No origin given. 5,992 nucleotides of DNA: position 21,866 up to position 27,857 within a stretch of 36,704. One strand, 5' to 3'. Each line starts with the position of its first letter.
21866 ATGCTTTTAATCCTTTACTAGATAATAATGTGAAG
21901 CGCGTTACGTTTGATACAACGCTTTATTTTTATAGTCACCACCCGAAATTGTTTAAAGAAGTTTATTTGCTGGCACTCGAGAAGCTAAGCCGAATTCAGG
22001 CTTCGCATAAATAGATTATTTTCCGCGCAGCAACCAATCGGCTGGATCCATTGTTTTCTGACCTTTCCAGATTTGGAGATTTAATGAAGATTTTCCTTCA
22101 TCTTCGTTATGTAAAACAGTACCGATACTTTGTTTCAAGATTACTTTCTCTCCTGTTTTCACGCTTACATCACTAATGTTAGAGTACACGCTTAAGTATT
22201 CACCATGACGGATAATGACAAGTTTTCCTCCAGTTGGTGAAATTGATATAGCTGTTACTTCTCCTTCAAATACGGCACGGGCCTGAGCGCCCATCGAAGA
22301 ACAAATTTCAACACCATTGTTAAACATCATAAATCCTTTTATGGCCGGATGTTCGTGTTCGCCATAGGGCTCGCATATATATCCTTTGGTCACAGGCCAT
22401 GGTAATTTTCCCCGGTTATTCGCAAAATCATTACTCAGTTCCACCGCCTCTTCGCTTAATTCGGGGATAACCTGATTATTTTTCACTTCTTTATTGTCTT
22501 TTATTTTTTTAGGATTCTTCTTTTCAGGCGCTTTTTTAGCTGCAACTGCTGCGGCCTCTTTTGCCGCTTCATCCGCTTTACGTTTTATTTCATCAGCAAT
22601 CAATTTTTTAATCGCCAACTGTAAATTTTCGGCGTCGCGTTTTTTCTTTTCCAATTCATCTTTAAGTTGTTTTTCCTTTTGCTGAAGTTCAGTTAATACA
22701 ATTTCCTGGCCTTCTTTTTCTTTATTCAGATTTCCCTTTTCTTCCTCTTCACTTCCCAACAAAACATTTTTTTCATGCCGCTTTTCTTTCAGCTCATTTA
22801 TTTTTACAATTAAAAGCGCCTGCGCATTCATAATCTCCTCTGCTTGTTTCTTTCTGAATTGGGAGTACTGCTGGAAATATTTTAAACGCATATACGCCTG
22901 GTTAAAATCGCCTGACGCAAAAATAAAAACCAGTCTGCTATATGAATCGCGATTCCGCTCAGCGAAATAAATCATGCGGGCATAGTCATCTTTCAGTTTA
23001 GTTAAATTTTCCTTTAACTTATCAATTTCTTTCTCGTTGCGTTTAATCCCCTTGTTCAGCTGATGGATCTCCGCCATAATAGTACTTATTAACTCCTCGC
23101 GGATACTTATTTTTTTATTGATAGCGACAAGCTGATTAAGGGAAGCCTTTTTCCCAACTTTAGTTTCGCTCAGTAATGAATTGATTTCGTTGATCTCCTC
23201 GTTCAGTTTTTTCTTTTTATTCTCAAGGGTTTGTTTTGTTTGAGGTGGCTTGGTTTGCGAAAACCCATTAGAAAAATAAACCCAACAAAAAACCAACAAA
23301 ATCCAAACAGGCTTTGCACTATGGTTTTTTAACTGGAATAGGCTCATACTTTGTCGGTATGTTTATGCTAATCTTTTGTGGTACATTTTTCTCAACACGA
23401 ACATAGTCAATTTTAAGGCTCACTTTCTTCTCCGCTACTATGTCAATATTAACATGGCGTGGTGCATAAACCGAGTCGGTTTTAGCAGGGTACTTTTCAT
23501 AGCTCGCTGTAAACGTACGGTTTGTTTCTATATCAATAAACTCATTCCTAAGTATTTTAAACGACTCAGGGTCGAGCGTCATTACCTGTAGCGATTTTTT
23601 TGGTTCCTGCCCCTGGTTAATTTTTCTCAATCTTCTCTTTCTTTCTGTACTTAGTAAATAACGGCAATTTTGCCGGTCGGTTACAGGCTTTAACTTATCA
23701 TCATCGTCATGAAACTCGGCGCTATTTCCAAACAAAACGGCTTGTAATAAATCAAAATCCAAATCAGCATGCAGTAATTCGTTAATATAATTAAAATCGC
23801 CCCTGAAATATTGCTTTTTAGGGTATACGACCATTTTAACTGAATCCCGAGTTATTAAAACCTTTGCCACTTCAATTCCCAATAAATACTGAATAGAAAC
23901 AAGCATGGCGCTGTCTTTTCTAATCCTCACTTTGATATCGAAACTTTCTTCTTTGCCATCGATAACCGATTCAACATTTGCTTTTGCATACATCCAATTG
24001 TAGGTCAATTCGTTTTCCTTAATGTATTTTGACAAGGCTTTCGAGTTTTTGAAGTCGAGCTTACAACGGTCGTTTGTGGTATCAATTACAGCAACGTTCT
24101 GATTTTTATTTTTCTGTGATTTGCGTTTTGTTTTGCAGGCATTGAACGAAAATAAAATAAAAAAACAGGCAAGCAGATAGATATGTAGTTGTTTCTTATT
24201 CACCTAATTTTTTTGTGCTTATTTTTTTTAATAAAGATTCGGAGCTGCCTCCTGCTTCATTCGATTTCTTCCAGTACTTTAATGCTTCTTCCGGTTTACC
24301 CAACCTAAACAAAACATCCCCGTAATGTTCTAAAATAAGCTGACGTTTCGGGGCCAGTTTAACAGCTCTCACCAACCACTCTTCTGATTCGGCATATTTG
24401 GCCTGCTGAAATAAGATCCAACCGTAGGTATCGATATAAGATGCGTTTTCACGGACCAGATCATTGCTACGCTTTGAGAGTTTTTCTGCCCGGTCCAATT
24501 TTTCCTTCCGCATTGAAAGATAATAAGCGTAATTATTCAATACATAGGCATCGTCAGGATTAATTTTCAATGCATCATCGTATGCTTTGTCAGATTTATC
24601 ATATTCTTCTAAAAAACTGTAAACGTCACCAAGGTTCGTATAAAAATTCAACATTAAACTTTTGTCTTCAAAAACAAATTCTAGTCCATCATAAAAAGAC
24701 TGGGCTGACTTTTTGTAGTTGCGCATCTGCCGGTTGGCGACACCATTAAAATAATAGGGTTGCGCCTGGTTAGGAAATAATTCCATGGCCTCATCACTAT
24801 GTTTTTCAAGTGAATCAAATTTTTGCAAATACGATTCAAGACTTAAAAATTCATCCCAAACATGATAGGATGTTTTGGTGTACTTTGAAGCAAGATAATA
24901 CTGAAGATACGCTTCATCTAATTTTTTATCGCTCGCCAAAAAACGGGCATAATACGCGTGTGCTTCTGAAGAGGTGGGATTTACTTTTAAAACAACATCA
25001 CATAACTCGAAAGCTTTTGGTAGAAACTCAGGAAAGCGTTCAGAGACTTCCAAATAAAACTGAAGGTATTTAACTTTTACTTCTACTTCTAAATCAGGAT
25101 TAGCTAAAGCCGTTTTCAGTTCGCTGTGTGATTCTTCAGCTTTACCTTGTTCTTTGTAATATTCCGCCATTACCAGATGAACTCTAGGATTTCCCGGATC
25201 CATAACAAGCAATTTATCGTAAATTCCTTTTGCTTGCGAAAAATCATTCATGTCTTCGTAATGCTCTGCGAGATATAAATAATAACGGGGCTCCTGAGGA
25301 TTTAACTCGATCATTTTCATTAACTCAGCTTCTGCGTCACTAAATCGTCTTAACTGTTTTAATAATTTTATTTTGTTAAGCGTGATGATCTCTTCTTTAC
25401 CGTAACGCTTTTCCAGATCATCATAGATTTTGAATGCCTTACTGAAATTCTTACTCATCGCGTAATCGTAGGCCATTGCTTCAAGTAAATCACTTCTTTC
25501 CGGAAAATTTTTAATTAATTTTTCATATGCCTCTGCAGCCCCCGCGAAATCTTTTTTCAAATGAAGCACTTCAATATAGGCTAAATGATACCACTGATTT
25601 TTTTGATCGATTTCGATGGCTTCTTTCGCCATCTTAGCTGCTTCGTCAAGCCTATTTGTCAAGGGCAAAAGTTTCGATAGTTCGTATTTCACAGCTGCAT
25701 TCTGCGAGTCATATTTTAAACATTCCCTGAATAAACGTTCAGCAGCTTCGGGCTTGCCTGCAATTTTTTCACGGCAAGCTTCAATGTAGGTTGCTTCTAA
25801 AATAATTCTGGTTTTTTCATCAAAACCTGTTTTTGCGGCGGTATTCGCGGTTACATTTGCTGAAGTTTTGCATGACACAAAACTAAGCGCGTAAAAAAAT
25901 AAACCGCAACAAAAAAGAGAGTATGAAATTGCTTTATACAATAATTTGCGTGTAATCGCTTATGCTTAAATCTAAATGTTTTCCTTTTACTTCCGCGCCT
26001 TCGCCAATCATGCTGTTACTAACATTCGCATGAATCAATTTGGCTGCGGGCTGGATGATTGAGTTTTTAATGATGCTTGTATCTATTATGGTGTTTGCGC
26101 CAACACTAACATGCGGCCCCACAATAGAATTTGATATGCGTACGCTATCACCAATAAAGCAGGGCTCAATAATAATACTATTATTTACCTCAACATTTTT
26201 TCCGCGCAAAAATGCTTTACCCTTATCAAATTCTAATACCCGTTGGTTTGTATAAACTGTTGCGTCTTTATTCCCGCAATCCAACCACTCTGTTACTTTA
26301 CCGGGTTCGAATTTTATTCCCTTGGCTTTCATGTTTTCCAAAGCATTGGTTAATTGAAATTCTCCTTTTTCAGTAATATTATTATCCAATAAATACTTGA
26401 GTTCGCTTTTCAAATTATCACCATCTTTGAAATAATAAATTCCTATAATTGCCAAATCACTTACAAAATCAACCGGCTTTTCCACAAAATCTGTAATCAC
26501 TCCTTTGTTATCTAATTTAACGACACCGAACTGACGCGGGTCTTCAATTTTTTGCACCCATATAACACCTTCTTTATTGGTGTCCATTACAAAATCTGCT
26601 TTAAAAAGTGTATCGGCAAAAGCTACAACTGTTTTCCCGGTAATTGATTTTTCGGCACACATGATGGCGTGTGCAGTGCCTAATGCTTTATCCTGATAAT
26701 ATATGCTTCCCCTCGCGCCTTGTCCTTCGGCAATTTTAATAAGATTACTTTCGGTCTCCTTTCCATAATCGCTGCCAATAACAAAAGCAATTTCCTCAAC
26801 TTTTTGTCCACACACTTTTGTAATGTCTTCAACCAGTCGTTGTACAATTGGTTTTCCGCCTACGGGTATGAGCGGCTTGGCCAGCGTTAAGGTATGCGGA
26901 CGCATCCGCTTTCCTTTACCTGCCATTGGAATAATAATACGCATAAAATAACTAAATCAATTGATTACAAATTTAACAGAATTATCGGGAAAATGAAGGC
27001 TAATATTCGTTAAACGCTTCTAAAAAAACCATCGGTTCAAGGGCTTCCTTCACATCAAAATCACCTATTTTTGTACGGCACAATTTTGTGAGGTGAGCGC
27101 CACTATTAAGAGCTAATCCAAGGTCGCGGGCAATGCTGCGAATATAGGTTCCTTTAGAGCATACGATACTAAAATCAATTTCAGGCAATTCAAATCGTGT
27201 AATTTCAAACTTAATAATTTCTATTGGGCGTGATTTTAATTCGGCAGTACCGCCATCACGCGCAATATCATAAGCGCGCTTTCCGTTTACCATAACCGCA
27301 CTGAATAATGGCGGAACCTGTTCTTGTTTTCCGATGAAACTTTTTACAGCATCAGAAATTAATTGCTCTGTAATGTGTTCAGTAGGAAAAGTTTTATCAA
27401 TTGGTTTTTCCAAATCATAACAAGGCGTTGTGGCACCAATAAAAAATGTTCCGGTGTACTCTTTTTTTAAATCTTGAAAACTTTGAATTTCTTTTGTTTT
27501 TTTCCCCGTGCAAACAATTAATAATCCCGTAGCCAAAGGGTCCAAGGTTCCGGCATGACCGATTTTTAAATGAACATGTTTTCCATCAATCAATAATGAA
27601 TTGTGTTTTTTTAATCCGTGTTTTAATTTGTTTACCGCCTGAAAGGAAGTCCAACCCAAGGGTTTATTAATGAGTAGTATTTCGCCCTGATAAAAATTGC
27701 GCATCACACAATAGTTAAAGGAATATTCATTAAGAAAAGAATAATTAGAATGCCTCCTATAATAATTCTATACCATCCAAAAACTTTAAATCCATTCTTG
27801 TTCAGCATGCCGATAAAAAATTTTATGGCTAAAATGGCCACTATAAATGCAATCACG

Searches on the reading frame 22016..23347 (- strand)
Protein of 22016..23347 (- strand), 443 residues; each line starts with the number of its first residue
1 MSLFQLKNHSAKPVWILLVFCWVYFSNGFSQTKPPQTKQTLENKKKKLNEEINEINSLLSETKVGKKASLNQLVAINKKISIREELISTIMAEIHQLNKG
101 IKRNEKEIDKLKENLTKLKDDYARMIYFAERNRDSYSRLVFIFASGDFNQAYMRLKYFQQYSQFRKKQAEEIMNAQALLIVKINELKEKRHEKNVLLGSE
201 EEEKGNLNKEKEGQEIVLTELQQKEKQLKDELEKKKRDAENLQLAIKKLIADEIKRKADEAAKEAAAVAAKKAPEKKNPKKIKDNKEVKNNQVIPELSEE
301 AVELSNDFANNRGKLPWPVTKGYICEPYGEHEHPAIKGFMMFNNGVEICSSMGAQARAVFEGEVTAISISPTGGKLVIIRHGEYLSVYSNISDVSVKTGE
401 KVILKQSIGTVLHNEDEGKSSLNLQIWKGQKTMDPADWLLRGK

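Call 67: search_protein_families(library=pfam, proteins=[window:22016-23347:-], max_evalue=0.00001)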
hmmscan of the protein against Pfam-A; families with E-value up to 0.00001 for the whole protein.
window:22016-23347:- (443 aa): 1 family
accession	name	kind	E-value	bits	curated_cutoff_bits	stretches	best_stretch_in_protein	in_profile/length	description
PF01551.29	Peptidase_M23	-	2.3e-15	57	28.7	1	342-435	2-96/96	Peptidase family M23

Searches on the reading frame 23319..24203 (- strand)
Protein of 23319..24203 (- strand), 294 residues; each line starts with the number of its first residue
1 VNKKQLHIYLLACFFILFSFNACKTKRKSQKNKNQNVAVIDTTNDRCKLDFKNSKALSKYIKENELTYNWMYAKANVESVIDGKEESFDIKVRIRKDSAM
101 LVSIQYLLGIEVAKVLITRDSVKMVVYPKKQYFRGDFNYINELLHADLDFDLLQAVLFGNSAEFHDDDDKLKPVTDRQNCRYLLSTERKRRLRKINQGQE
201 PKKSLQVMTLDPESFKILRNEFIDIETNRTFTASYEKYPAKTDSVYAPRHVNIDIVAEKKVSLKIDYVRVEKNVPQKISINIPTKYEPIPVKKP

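Call 67: search_protein_families(library=pfam, proteins=[window:23319-24203:-], max_evalue=0.00001)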
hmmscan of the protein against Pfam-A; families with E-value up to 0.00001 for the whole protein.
window:23319-24203:- (294 aa): 1 family
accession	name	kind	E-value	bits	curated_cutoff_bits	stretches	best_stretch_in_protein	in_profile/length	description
PF14125.13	DUF4292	-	1.8e-34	119.7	23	1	68-288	4-208/209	Domain of unknown function (DUF4292)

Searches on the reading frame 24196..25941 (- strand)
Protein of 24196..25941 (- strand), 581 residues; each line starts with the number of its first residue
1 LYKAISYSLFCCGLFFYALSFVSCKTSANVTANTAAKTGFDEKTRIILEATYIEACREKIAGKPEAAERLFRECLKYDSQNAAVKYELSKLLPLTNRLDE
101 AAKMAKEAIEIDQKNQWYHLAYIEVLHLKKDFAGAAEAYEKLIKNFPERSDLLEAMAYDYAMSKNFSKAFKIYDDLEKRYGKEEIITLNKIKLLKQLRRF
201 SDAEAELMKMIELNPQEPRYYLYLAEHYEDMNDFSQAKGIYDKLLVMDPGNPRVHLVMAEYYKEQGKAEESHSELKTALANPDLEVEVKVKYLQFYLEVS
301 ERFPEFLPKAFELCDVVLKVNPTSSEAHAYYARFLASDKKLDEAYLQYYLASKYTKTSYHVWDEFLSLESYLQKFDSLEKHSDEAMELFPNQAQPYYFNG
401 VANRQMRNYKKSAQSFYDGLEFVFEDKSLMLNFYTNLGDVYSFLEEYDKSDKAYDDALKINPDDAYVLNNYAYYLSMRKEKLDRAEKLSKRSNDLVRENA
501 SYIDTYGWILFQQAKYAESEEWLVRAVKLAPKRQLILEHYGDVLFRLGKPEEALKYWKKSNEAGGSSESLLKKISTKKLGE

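Call 67: search_protein_families(library=pfam, proteins=[window:24196-25941:-], max_evalue=0.00001)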
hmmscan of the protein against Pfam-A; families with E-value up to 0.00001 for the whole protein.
window:24196-25941:- (581 aa): 15 families
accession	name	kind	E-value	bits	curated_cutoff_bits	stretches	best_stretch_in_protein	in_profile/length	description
PF14559.12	TPR_19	-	2.3e-28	98.7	25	1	61-119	4-63/68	Tetratricopeptide repeat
PF13428.12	TPR_14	-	4.1e-28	95.4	23.5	0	218-260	1-43/44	Tetratricopeptide repeat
PF13432.12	TPR_16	-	1e-24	87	32.7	0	61-114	10-63/65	Tetratricopeptide repeat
PF07719.23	TPR_2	-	7.4e-24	82.3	27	0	434-464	4-34/34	Tetratricopeptide repeat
PF13431.12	TPR_17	-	1.1e-22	78.8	24.4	0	453-486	1-33/34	Tetratricopeptide repeat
PF23914.1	TPR_CcmH_CycH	-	9.4e-19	68.2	42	1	72-182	40-153/158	Cytochrome c-type biogenesis protein H TPR domain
PF13181.12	TPR_8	-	3.8e-16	58.3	25.7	1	433-464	3-34/34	Tetratricopeptide repeat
PF00515.34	TPR_1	-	1.1e-15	57.2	27.8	0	434-464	4-34/34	Tetratricopeptide repeat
PF13424.12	TPR_12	-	2.8e-12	47.1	30.1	0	431-492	3-71/77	Tetratricopeptide repeat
PF13174.12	TPR_6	-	2.1e-07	31.6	26.3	0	120-148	6-32/33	Tetratricopeptide repeat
PF13429.12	TPR_15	-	2.1e-07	31.1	26.2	0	217-301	109-195/280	Tetratricopeptide repeat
PF13414.12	TPR_11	-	1.3e-06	28.4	26.8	0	438-472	1-35/42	TPR repeat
PF12895.13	ANAPC3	-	2.1e-06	28.3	27.2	0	484-556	7-78/82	Anaphase-promoting complex, cyclosome, subunit 3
PF25058.1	ARM_TT21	-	4.4e-06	27.2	27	0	251-285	6-40/155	Tetratricopeptide repeat protein 21 ARM repeat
PF13374.12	TPR_10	-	5.5e-06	26.7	27.5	0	507-529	9-31/42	Tetratricopeptide repeat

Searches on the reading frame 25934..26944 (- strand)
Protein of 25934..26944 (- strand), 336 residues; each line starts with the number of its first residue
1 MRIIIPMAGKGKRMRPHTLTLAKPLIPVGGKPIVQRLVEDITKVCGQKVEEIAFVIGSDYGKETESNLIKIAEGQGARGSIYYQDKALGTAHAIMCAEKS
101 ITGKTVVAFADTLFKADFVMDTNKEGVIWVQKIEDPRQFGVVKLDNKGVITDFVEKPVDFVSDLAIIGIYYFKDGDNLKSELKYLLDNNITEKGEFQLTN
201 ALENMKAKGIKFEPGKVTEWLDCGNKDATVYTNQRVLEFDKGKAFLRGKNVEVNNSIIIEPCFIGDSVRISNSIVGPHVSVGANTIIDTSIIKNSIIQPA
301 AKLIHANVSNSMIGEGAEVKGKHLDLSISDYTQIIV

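Call 67: search_protein_families(library=pfam, proteins=[window:25934-26944:-], max_evalue=0.00001)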
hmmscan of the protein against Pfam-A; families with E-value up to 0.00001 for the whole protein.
window:25934-26944:- (336 aa): 3 families
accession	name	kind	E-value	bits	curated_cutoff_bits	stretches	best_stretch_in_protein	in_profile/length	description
PF00483.29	NTP_transferase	-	1.8e-26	93.7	21.2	1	5-235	4-241/245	Nucleotidyl transferase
PF25084.1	LbH_EIF2B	-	7e-07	29.7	54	1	248-298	31-82/105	EIF2B subunit epsilon LbH domain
PF25247.1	LbH_GLGC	-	2.5e-06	27.9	27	0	250-292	10-51/135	GLGC left-handed parallel beta-helix domain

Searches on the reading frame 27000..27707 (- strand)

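Call 67: search_protein_families(library=pfam, proteins=[window:27000-27707:-], max_evalue=0.00001)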
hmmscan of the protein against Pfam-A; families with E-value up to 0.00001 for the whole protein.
window:27000-27707:- (235 aa): 2 families
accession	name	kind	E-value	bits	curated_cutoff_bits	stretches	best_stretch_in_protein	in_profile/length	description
PF01509.24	TruB_N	-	3.4e-48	164.2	27.3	1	48-189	8-149/149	TruB family pseudouridylate synthase (N terminal domain)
PF16198.10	TruB_C_2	-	6.4e-07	29.9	29.3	1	190-221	1-32/66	tRNA pseudouridylate synthase B C-terminal domain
